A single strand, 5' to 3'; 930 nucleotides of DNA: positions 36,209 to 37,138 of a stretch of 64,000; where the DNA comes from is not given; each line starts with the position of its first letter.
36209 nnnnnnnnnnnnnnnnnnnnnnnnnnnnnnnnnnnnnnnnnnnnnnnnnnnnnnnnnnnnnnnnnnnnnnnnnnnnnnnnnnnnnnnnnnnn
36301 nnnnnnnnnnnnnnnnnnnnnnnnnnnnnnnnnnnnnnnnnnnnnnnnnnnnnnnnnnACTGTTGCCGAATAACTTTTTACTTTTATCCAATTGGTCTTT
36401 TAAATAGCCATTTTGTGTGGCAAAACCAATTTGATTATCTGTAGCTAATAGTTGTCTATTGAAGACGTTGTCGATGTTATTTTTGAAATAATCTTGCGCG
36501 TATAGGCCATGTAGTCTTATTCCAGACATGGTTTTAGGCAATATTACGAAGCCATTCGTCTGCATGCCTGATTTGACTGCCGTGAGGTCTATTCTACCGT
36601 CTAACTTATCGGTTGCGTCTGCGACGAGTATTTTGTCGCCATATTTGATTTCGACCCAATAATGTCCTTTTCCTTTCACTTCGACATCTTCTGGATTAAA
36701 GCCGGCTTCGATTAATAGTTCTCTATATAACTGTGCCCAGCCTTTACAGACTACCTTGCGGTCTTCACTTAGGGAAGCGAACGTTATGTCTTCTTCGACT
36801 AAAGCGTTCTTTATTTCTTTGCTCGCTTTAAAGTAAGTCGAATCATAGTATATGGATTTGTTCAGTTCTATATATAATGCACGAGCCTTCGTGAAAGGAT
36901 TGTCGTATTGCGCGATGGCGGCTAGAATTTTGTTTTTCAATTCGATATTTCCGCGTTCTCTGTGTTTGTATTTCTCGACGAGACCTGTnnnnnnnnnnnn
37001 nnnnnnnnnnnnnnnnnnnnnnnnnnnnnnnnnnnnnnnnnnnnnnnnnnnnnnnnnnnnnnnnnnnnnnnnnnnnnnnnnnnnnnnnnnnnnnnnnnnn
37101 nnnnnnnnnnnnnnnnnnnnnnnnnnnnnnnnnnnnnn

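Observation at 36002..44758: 2918-aa giant protein with two papain-like modules and a C-terminal transglutaminase-like Cys-His-Asp domain, adjacent to a T7SS ATPase and followed by two small candidate immunity genes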

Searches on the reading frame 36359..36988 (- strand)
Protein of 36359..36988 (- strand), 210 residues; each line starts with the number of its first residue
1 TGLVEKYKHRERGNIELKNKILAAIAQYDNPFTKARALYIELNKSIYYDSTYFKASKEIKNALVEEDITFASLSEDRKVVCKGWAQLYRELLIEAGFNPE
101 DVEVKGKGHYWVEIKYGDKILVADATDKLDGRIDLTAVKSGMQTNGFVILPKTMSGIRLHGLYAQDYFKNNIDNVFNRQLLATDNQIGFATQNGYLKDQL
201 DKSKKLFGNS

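Call 62: search_protein_families(library=pfam, proteins=[window:36359-36988:-], max_evalue=1)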
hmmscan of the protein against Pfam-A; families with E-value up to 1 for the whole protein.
seq(210 aa): 2 families
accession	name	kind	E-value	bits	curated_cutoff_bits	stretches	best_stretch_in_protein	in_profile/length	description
PF01841.26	Transglut_core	-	0.043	14.5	23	1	26-115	9-97/108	Transglutaminase-like superfamily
PF14262.12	Cthe_2159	-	0.15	11.7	25.8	1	98-150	89-141/262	Carbohydrate-binding domain-containing protein Cthe_2159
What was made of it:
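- On Transglutaminase-like superfamily (PF01841): 14.5 bits against 23, E = 0.043 (call 62).
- Closest known: Transglutaminase-like superfamily. Different: Scores below the Pfam threshold (14.5 bits against 23; call 62).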

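Call 67: search_solved_structures(query=A4, max_evalue=10, show_alignments=2)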
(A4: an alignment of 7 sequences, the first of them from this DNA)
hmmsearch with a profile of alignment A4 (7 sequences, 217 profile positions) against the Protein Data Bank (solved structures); distinct sequences matched with E-value up to 10: 4.
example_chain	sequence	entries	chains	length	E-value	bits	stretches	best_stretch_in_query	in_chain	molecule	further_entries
9crn_A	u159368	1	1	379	0.00047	23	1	26-160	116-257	Transglutaminase-like domain-containing protein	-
1x3w_A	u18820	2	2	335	0.18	14.6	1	82-120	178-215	peptide:N-glycanase | peptide: N-glycanase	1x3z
3esw_A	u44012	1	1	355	0.2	14.4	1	82-120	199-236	Peptide-N(4)-(N-acetyl-beta-glucosaminyl)asparagine amidase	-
5bs6_A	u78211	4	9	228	1.2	11.9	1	111-191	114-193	transcriptional regulator AraR | transcriptional factor AraR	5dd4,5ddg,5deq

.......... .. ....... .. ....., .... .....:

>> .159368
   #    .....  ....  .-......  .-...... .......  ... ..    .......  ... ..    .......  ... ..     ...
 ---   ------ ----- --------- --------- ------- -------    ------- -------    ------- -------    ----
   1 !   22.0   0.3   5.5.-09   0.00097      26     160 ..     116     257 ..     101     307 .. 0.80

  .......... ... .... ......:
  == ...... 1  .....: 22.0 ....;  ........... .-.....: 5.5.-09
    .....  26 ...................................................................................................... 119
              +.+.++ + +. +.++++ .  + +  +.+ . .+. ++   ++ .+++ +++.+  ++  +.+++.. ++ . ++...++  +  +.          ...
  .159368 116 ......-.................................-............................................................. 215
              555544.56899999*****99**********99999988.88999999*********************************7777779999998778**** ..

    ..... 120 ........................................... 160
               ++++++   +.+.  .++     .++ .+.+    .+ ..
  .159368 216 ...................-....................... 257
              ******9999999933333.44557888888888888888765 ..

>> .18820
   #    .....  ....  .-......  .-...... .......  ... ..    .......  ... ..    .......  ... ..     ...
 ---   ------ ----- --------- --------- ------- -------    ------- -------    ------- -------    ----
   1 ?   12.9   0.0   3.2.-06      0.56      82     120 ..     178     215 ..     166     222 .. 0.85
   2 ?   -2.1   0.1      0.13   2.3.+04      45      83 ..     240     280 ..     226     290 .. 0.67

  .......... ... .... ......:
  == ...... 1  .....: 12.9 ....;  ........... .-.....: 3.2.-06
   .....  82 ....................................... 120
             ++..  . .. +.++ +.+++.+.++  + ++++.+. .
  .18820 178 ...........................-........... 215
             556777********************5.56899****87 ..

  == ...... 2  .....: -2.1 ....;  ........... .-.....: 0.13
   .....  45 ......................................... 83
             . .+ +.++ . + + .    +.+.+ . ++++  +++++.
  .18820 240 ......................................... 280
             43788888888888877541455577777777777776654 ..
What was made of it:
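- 36569..36916 (-): aa ~2615-2730: transglutaminase-like core (Cys2671, His2699, Asp2714). PDB 9crn, a transglutaminase-like protein, E = 4.7e-4 (call 67).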
